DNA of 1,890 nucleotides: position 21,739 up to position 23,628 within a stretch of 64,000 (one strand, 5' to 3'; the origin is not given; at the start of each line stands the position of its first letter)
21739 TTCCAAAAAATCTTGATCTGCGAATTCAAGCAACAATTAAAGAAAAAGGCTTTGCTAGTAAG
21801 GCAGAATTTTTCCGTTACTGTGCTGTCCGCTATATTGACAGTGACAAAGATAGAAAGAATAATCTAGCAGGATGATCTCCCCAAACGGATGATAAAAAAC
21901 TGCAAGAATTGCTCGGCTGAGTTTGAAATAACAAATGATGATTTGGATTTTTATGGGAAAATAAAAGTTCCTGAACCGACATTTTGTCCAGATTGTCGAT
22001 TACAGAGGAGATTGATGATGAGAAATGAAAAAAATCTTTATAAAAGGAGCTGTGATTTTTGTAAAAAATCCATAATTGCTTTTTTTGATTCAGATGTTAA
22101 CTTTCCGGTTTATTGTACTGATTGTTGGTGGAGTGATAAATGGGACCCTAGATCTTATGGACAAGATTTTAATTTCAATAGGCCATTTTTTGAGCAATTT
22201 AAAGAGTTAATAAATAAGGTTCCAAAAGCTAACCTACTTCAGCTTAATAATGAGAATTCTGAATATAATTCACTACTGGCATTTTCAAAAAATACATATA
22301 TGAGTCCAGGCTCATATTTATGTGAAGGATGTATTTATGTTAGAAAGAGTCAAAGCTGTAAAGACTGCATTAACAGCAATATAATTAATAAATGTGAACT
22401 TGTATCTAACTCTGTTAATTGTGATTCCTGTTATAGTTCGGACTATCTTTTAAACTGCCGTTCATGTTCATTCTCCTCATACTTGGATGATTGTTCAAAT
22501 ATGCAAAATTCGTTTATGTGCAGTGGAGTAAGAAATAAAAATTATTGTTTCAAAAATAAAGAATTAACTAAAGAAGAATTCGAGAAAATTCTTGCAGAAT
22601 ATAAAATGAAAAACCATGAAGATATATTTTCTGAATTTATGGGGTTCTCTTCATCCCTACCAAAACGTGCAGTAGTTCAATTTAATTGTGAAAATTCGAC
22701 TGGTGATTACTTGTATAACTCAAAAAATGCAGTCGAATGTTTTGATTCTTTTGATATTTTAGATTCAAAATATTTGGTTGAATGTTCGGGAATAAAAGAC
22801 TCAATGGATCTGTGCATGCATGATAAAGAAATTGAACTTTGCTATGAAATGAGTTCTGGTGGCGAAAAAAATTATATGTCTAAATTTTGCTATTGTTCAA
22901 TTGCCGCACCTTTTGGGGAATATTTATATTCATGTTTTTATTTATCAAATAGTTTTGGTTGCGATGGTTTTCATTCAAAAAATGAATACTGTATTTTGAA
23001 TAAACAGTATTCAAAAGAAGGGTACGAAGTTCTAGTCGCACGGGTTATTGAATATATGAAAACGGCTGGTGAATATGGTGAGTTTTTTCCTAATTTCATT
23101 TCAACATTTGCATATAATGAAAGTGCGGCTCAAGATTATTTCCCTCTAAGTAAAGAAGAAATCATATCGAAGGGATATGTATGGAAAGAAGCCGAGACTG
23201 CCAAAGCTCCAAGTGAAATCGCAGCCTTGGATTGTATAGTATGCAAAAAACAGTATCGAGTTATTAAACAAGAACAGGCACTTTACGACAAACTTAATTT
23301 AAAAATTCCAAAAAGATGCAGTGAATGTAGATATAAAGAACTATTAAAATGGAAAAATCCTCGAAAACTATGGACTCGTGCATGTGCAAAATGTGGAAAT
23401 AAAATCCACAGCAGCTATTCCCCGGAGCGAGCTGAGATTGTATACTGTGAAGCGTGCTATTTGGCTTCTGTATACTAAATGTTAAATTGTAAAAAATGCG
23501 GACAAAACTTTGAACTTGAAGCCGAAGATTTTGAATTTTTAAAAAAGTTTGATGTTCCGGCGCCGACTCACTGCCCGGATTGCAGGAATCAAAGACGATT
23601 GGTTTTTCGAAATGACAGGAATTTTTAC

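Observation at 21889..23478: Nested internal duplications: the same double zinc-ribbon module at both termini and a twice-repeated Cys-ladder core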

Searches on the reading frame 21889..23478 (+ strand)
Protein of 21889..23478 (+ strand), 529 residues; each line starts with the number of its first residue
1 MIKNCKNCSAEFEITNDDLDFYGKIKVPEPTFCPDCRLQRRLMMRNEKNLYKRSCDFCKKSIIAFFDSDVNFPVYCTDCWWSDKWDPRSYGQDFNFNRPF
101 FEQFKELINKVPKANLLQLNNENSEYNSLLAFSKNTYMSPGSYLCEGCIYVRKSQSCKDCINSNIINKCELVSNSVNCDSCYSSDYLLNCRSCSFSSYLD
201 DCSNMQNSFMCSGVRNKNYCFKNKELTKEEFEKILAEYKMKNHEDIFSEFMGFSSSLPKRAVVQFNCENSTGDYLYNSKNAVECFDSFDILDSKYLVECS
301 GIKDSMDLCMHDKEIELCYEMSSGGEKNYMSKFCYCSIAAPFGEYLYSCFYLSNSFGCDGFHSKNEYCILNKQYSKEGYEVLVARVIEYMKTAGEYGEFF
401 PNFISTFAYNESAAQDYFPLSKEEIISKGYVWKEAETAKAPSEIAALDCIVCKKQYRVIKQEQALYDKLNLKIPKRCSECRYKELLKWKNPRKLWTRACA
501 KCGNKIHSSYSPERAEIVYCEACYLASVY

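Call 3: search_protein_families(library=pfam, proteins=[window:21889-23478:+], max_evalue=1)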
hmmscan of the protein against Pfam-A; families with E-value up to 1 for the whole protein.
window:21889-23478:+ (529 aa): 3 families
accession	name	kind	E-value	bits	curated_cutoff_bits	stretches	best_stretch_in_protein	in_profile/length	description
PF13451.12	zf_Tbcl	-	3.5e-05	24.1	24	2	4-41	6-44/48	Probable treble clef domain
PF23477.1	zf_Tbcl_2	-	0.00024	21.2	27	2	492-525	1-34/37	Probable treble clef zinc finger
PF21344.3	Zn_ribbon_LysW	-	0.091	12.9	27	1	498-523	2-27/46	Alpha-aminoadipate carrier protein LysW-like, globular domain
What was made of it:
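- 21889..22164 (+): Copy 1 N-terminal double zinc-finger module (residues 1-92). Site Zn1 = C5, C8, C33, C36 (zf_Tbcl-like). Site Zn2 = C55, C58, C76, C79 (CxxC-x17-CxxC, zf_Tbcl_2-like). Pfam PF13451 scores 24.1 bits at residues 4-41 (call 3).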

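Call 4: search_protein_families(library=ncbifam, proteins=[window:21889-23478:+], max_evalue=1)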
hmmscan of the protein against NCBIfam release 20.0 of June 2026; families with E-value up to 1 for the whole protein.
window:21889-23478:+ (529 aa): 3 families
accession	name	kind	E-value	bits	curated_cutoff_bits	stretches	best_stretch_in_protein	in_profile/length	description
TIGR04272.1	cxxc_cxxc_Mbark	domain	0.0032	17.2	36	1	492-525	1-34/37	CxxC-x17-CxxC domain-containing protein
TIGR02098.1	MJ0042_CXXC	domain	0.028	14.1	20.9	1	1-24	1-24/38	MJ0042-type zinc finger domain-containing protein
NF010937.0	PRK14357.1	equivalog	0.16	10.8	658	1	236-315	152-229/448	bifunctional UDP-N-acetylglucosamine diphosphorylase/glucosamine-1-phosphate N-acetyltransferase GlmU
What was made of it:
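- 23221..23475 (+): Copy 1 C-terminal double zinc-finger module (residues 445-529). Site Zn3 = C449, C452, C477, C480. Site Zn4 = C499, C502, C520, C523. Basic, mean net charge +6. PF23477 scores 21.2 bits at residues 492-525 and TIGR04272 matches weakly (calls 3, 4).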

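Call 7: find_homologous_proteins(query=window:21889-23478:+)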
Query window:21889-23478:+ (529 aa): 6286 proteins with E <= 0.001 among 8000 candidates; the best 120 are listed.
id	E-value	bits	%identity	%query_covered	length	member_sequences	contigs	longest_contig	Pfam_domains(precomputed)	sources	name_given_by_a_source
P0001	0.0e+0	1229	100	100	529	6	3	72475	-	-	-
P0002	8.1e-287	970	77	100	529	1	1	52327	PF13451.13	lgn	-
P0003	6.0e-283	958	77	100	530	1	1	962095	PF13451.13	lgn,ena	-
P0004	1.0e-280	950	74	100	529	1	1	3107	PF13451.13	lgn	-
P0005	2.8e-275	932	75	100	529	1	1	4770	PF13451.13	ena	-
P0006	1.4e-274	930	75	100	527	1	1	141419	-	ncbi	-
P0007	6.3e-264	895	72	100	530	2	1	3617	PF13451.13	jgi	jgi:hypothetical protein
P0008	1.6e-218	745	60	100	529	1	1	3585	-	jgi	-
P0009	5.2e-218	743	58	100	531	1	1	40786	-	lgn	-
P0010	6.7e-217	740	59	100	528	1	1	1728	-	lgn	-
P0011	8.3e-214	729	57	100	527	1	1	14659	PF13451.13,PF23477.2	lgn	-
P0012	6.8e-212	723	60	100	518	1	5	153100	-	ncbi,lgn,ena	-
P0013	1.7e-211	722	57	100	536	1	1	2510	-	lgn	-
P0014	1.1e-210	719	59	100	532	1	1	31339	-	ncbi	-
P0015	1.6e-209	715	58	99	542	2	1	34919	PF13451.13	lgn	-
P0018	1.9e-207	709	58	98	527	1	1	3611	PF13451.13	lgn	-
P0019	3.2e-207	708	56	100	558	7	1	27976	PF23477.2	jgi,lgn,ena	-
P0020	2.0e-205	702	58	100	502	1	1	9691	PF23477.2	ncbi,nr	ncbi:MAG: hypothetical protein HY565_03345 [Candidatus Kerfeldbacteria bacterium]|nr:hypothetical pr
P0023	2.6e-203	695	57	99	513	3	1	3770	PF23477.2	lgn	-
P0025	2.7e-202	691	55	99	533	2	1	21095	PF13451.13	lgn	-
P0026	6.4e-202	690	57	99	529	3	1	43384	PF13451.13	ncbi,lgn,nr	ncbi:hypothetical protein KJ764_03280 [Patescibacteria group bacterium]|nr:hypothetical protein [Pat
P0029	1.6e-199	682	57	100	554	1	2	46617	PF13451.13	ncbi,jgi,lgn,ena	-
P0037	3.4e-197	675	54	100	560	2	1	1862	PF23477.2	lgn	-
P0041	3.8e-196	671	54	100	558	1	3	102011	PF23477.2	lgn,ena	-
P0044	1.0e-195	670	54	100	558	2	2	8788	PF23477.2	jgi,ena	jgi:hypothetical protein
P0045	2.8e-195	668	55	99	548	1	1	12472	PF13451.13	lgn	-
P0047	3.6e-195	668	56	100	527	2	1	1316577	-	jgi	jgi:hypothetical protein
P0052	2.0e-194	666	57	100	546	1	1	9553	PF13451.13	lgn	-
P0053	2.4e-194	665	53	100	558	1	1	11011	PF23477.2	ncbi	-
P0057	5.0e-193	661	52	100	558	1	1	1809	PF23477.2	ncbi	-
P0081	5.7e-184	631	53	100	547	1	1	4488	PF13451.13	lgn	-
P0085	4.9e-183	628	53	100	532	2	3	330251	-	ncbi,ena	ncbi:MAG: zinc-ribbon domain containing protein [Patescibacteria group bacterium]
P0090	3.7e-179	615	51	100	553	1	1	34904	PF23477.2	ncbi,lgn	-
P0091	4.0e-179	615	51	100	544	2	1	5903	PF13451.13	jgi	jgi:hypothetical protein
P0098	6.5e-177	608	55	93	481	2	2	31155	PF13451.13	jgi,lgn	jgi:hypothetical protein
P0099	9.0e-177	607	51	100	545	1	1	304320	-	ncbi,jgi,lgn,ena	ncbi:MAG: zinc-ribbon domain containing protein [Candidatus Gracilibacteria bacterium]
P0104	3.5e-175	602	51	99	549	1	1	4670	PF13451.13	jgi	jgi:hypothetical protein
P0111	2.9e-173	596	51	100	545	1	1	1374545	-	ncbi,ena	-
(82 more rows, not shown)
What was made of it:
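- On Pfam PF13451 zf_Tbcl (probable treble clef domain): The precomputed annotation marks PF13451 on many homologs (call 7).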

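Call 21: search_solved_structures(query=A2, max_evalue=1)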
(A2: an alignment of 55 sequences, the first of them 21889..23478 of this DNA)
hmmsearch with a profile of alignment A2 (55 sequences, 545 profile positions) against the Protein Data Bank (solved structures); distinct sequences matched with E-value up to 1: 5.
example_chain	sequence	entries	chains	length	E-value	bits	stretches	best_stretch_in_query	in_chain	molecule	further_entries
1ctl_A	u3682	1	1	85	0.0014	20.7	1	509-543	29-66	AVIAN CYSTEINE RICH PROTEIN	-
1cxx_A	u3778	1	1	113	0.0021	20.1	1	509-543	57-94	CYSTEINE AND GLYCINE-RICH PROTEIN CRP2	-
1ibi_A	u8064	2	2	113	0.0023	20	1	509-543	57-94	CYSTEINE-RICH PROTEIN 2 | CYSTEINE AND GLYCINE-RICH PROTEIN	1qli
1b8t_A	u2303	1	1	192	0.0037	19.3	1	509-543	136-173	PROTEIN (CRP1)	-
2o13_A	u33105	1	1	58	0.022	16.8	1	511-543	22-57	Muscle LIM protein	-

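Call 22: predict_structure(alignment_id=A2)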
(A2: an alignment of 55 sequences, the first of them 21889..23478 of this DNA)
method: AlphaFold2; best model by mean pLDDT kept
length: 529 residues; sequences in the alignment: 55
mean_pLDDT: 82.6   pTM: 0.82
mean pLDDT of the five models: 82.6, 82.3, 82.0, 78.7, 75.9
residues with pLDDT >= 90: 227; 70-90: 186; 50-70: 111; < 50: 5
segments of 3 or more residues with pLDDT < 50: 442-444
pLDDT, mean of each block of 10 residues (from residue 1): 93 93 92 93 85 94 90 94 95 98 97 85 60 55 59 62 62 63 76 87 91 92 96 93 87 89 64 65 70 73 74 68 66 75 90 94 94 98 98 94 93 88 94 72 65 80 80 81 75 84 90 87 83
secondary structure, 60 per line:
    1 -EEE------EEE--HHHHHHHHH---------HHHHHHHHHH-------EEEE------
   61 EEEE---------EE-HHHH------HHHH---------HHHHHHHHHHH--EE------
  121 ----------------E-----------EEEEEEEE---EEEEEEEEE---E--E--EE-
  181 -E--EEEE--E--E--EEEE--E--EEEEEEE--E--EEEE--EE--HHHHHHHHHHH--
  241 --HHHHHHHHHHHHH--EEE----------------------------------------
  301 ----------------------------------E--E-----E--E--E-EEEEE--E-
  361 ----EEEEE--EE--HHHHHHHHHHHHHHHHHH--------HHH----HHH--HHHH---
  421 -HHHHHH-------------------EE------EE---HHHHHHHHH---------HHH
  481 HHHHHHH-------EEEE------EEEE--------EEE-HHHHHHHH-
elements in order: E2-4 E11-13 H16-24 H34-43 E51-54 E61-64 H77-80 H87-90 H100-110 E149-156 E160-168 E185-188 E197-200 E206-212 E218-221 H228-238 H243-255 E258-260 E352-356 E365-369 H376-393 H414-417 H422-427 H460-468 H478-487 E495-498 E505-508 E517-519 H521-528

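Call 24: fold_search(model_id=the predicted structure, library=pdb)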
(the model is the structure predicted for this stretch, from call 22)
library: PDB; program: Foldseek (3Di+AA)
matches with E <= 10: 40; with E <= 0.001: 0
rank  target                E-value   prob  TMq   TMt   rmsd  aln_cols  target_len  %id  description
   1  6ued                  1.7e+00  0.02  0.09  0.12  15.6       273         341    9  Apo Pseudomonas aeruginosa LpxD Structure (released 2019-11-13)
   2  4ihg_D                1.7e+00  0.01  0.07  0.09  16.5       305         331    7  Chasing Acyl Carrier Protein Through a Catalytic Cycle of Lipid A Production (released 2013-11-13)
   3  4e79_A                1.8e+00  0.01  0.07  0.08  17.6       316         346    8  Structure of LpxD from Acinetobacter baumannii at 2.66A resolution (P4322 form) (released 2013-01-16)
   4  8iuf_G3               1.9e+00  0.01  0.06  0.10  21.0       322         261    8  Cryo-EM structure of Euglena gracilis super-complex I+III2+IV, composite (released 2024-02-28)
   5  1hm0_A                2.0e+00  0.01  0.07  0.08  14.2       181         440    8  CRYSTAL STRUCTURE OF S.PNEUMONIAE N-ACETYLGLUCOSAMINE 1-PHOSPHATE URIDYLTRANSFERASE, GLMU (released 2001-11-30)
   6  5b04_J                2.1e+00  0.04  0.07  0.08   9.4        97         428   16  Crystal structure of the eukaryotic translation initiation factor 2B from Schizosaccharomyces pombe (released 2016-02-24)
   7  4ihh_A                2.2e+00  0.01  0.08  0.11  16.0       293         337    8  Chasing Acyl Carrier Protein Through a Catalytic Cycle of Lipid A Production (released 2013-11-13)
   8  2rsj_MODEL_1_A        2.4e+00  0.03  0.04  0.15  17.3        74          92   19  Solution structures of the DNA-binding domains of immune-related zinc-finger protein ZFAT (released 2013-03-13)
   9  4ihg_B                2.4e+00  0.01  0.07  0.10  15.9       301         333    8  Chasing Acyl Carrier Protein Through a Catalytic Cycle of Lipid A Production (released 2013-11-13)
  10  5vmk_A                2.4e+00  0.01  0.08  0.09  15.0       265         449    9  Crystal structure of a bifunctional GlmU UDP-N-acetylglucosamine diphosphorylase/glucosamine-1- phosphate N-acetyltran (released 2017-05-24)
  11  4aaw                  3.2e+00  0.01  0.07  0.08  18.9       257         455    7  S.pneumoniae GlmU in complex with an antibacterial inhibitor (released 2012-02-15)
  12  9qez_D                3.5e+00  0.07  0.10  0.21   8.1       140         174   15  Carbonic anhydrase mutant (released 2025-12-10)
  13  1xhd                  3.7e+00  0.02  0.07  0.14  12.6       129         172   12  X-ray crystal structure of putative acetyltransferase, product of BC4754 gene [Bacillus cereus] (released 2004-11-02)
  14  3pmo                  3.7e+00  0.01  0.07  0.09  15.1       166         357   11  The structure of LpxD from Pseudomonas aeruginosa at 1.3 A resolution (released 2011-07-27)
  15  4ihf_A                3.9e+00  0.01  0.09  0.12  16.2       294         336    6  Chasing Acyl Carrier Protein Through a Catalytic Cycle of Lipid A Production (released 2013-11-13)
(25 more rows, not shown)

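Call 27: find_encoding_contigs(protein=P0003, flank=10000, max_places=2)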
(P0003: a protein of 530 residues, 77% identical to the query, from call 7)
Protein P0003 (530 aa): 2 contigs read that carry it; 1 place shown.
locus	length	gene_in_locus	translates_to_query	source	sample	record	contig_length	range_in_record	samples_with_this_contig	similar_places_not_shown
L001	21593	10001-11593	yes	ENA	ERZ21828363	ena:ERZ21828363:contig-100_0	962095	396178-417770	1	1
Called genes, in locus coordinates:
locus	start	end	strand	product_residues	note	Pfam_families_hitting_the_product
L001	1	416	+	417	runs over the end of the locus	PF03952:Enolase_N, PF00113:Enolase_C, PF13378:MR_MLE_C, PF07476:MAAL_C (weak)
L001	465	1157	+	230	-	-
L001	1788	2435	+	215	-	PF03315:SDH_beta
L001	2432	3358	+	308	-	PF03313:SDH_alpha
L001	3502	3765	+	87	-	-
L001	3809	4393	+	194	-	PF00551:Formyl_trans_N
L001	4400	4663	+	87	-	PF13459:Fer4_15, PF13370:Fer4_13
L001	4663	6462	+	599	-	PF01558:POR, PF01855:POR_N, PF17147:PFOR_II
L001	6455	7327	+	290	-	PF02775:TPP_enzyme_C, PF12367:PFO_beta_C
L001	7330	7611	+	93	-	PF00111:Fer2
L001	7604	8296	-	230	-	-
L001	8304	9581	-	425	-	PF00483:NTP_transferase, PF12804:NTP_transf_3, PF25087:GMPPB_C, PF00132:Hexapep (weak), PF25084:LbH_EIF2B (weak)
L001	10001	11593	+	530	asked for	PF13451:zf_Tbcl (faint)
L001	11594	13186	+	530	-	-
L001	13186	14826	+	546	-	-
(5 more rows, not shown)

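Call 28: find_encoding_contigs(protein=P0111, flank=10000, max_places=2)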
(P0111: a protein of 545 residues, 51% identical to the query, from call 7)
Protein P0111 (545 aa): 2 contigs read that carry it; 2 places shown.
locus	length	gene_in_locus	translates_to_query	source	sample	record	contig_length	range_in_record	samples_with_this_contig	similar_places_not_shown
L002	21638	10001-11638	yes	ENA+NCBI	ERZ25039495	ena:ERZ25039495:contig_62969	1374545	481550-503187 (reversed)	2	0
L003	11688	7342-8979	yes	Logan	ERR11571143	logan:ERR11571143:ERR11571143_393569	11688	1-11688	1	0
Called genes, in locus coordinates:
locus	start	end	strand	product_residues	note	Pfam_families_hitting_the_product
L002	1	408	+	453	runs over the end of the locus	PF04055:Radical_SAM, PF06968:BATS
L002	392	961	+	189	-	PF01058:Oxidored_q6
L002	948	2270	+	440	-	PF00374:NiFeSe_Hases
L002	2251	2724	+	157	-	PF13420:Acetyltransf_4 (weak), PF00583:Acetyltransf_1, PF13673:Acetyltransf_10, PF13508:Acetyltransf_7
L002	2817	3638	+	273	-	-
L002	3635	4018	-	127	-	-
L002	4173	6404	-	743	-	PF26449:DUF8128, PF02534:T4SS-DNA_transf, PF01935:DUF87 (weak), PF10412:TrwB_AAD_bind (weak)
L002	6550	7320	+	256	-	PF01978:TrmB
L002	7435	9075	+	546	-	-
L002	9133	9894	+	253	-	PF01978:TrmB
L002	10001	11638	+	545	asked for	-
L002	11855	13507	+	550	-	PF13451:zf_Tbcl (faint)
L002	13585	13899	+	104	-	-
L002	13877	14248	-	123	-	PF01475:FUR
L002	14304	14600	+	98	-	PF12838:Fer4_7 (faint), PF13187:Fer4_9 (faint), PF12797:Fer4_2 (weak), PF13237:Fer4_10 (faint), PF00037:Fer4 (weak), PF13370:Fer4_13, PF13459:Fer4_15, PF14697:Fer4_21 (weak), +1 more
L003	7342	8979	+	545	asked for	-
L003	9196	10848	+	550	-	PF13451:zf_Tbcl (faint)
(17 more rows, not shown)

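Call 29: find_encoding_contigs(protein=P0047, flank=10000, max_places=1)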
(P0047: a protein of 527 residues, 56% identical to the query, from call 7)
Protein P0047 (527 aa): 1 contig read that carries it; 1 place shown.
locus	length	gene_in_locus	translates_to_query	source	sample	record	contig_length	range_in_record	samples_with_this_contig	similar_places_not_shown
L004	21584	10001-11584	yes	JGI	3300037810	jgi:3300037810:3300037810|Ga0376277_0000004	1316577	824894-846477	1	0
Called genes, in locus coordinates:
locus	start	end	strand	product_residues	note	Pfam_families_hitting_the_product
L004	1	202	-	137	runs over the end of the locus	PF08327:AHSA1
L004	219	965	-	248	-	PF01061:ABC2_membrane, PF12698:ABC2_membrane_3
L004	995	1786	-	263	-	PF00005:ABC_tran, PF13175:AAA_15 (faint), PF13304:AAA_21 (faint)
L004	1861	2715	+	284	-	-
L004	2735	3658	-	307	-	-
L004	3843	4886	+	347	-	-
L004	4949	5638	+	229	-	-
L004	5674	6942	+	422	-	PF05141:DIT1_PvcA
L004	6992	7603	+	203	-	-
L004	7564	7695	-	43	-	-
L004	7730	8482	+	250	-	PF03575:Peptidase_S51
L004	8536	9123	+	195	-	-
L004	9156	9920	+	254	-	PF01978:TrmB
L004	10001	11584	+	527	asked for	-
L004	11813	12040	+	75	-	-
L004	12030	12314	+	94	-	PF05016:ParE_toxin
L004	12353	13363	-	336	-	PF02786:CPSase_L_D2 (weak), PF07478:Dala_Dala_lig_C, PF08443:RimK (weak), PF02222:ATP-grasp (faint), PF02655:ATP-grasp_3 (faint), PF08443:RimK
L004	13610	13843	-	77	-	-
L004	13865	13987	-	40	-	PF13384:HTH_23, PF13518:HTH_28 (weak), PF13551:HTH_29 (weak)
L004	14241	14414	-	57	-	-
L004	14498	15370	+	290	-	-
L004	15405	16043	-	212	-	PF00702:Hydrolase, PF13419:HAD_2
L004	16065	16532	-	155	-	PF00856:SET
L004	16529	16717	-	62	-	-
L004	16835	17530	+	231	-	PF25199:nSTAND_NTPase5 (weak)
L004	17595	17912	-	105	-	-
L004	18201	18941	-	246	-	-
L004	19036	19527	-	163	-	-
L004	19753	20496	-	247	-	-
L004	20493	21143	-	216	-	PF04326:SLFN_AlbA_2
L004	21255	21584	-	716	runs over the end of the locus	PF02810:SEC-C (weak)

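Call 30: find_encoding_contigs(protein=P0099, flank=10000, max_places=1)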
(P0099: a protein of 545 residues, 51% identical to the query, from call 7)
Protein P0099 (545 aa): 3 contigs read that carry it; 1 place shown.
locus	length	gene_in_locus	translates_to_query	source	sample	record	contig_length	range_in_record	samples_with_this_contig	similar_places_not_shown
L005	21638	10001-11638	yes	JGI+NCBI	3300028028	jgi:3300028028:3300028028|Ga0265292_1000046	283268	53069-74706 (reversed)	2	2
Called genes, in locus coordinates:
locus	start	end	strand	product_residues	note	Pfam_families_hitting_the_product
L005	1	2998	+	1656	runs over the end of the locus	PF18895:T4SS_pilin, PF00801:PKD (weak), PF18911:PKD_4, PF22352:K319L-like_PKD, PF18911:PKD_4 (weak), PF00801:PKD, PF18911:PKD_4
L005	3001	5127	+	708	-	PF18911:PKD_4, PF00801:PKD, PF18911:PKD_4, PF00801:PKD, PF18911:PKD_4, PF00801:PKD, PF18911:PKD_4, PF00801:PKD, +7 more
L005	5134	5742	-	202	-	PF01728:FtsJ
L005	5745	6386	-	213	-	PF02527:GidB, PF13847:Methyltransf_31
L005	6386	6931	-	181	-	-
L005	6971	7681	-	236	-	PF20260:PUA_4, PF04452:Methyltrans_RNA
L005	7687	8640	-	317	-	PF14716:HHH_8, PF14520:HHH_5, PF14792:DNA_pol_B_palm (weak), PF14791:DNA_pol_B_thumb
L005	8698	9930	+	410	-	PF00070:Pyr_redox (faint), PF00890:FAD_binding_2 (faint), PF03486:HI0933_like, PF07992:Pyr_redox_2 (faint), PF22780:HI0933_like_1st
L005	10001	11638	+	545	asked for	-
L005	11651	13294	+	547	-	-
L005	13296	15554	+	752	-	PF26449:DUF8128, PF02534:T4SS-DNA_transf (weak), PF10412:TrwB_AAD_bind (weak)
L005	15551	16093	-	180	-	PF01569:PAP2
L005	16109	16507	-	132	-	PF07883:Cupin_2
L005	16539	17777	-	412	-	PF12704:MacB_PCD, PF02687:FtsX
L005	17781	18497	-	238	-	PF00005:ABC_tran, PF02463:SMC_N, PF13304:AAA_21 (faint)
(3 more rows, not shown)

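Call 31: find_encoding_contigs(protein=P0085, flank=10000, max_places=1)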
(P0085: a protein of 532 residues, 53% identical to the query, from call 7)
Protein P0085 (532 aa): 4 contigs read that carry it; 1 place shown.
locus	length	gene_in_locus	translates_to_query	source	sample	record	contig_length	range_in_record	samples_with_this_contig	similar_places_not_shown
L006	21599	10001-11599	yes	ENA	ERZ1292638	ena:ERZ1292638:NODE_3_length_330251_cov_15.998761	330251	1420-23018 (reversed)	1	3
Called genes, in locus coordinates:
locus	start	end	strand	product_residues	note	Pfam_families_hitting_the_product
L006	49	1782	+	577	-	PF13451:zf_Tbcl (weak)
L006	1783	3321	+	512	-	-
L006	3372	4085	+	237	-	PF03372:Exo_endo_phos, PF14529:Exo_endo_phos_2 (faint)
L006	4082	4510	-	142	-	PF01850:PIN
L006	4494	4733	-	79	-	-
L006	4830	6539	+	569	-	-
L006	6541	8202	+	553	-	-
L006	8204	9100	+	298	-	PF00892:EamA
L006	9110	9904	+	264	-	PF01978:TrmB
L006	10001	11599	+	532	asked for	-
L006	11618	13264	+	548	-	-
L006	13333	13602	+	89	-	-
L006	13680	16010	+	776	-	PF00488:MutS_V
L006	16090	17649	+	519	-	-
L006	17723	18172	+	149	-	-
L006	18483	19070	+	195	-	-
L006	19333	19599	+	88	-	-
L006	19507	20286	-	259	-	PF08843:AbiEii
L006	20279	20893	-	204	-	-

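Call 36: search_protein_families(library=padloc, proteins=[window:21889-23478:+], max_evalue=0.01)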
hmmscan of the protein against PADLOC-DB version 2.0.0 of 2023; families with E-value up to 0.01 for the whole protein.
window:21889-23478:+ (529 aa): 0 families
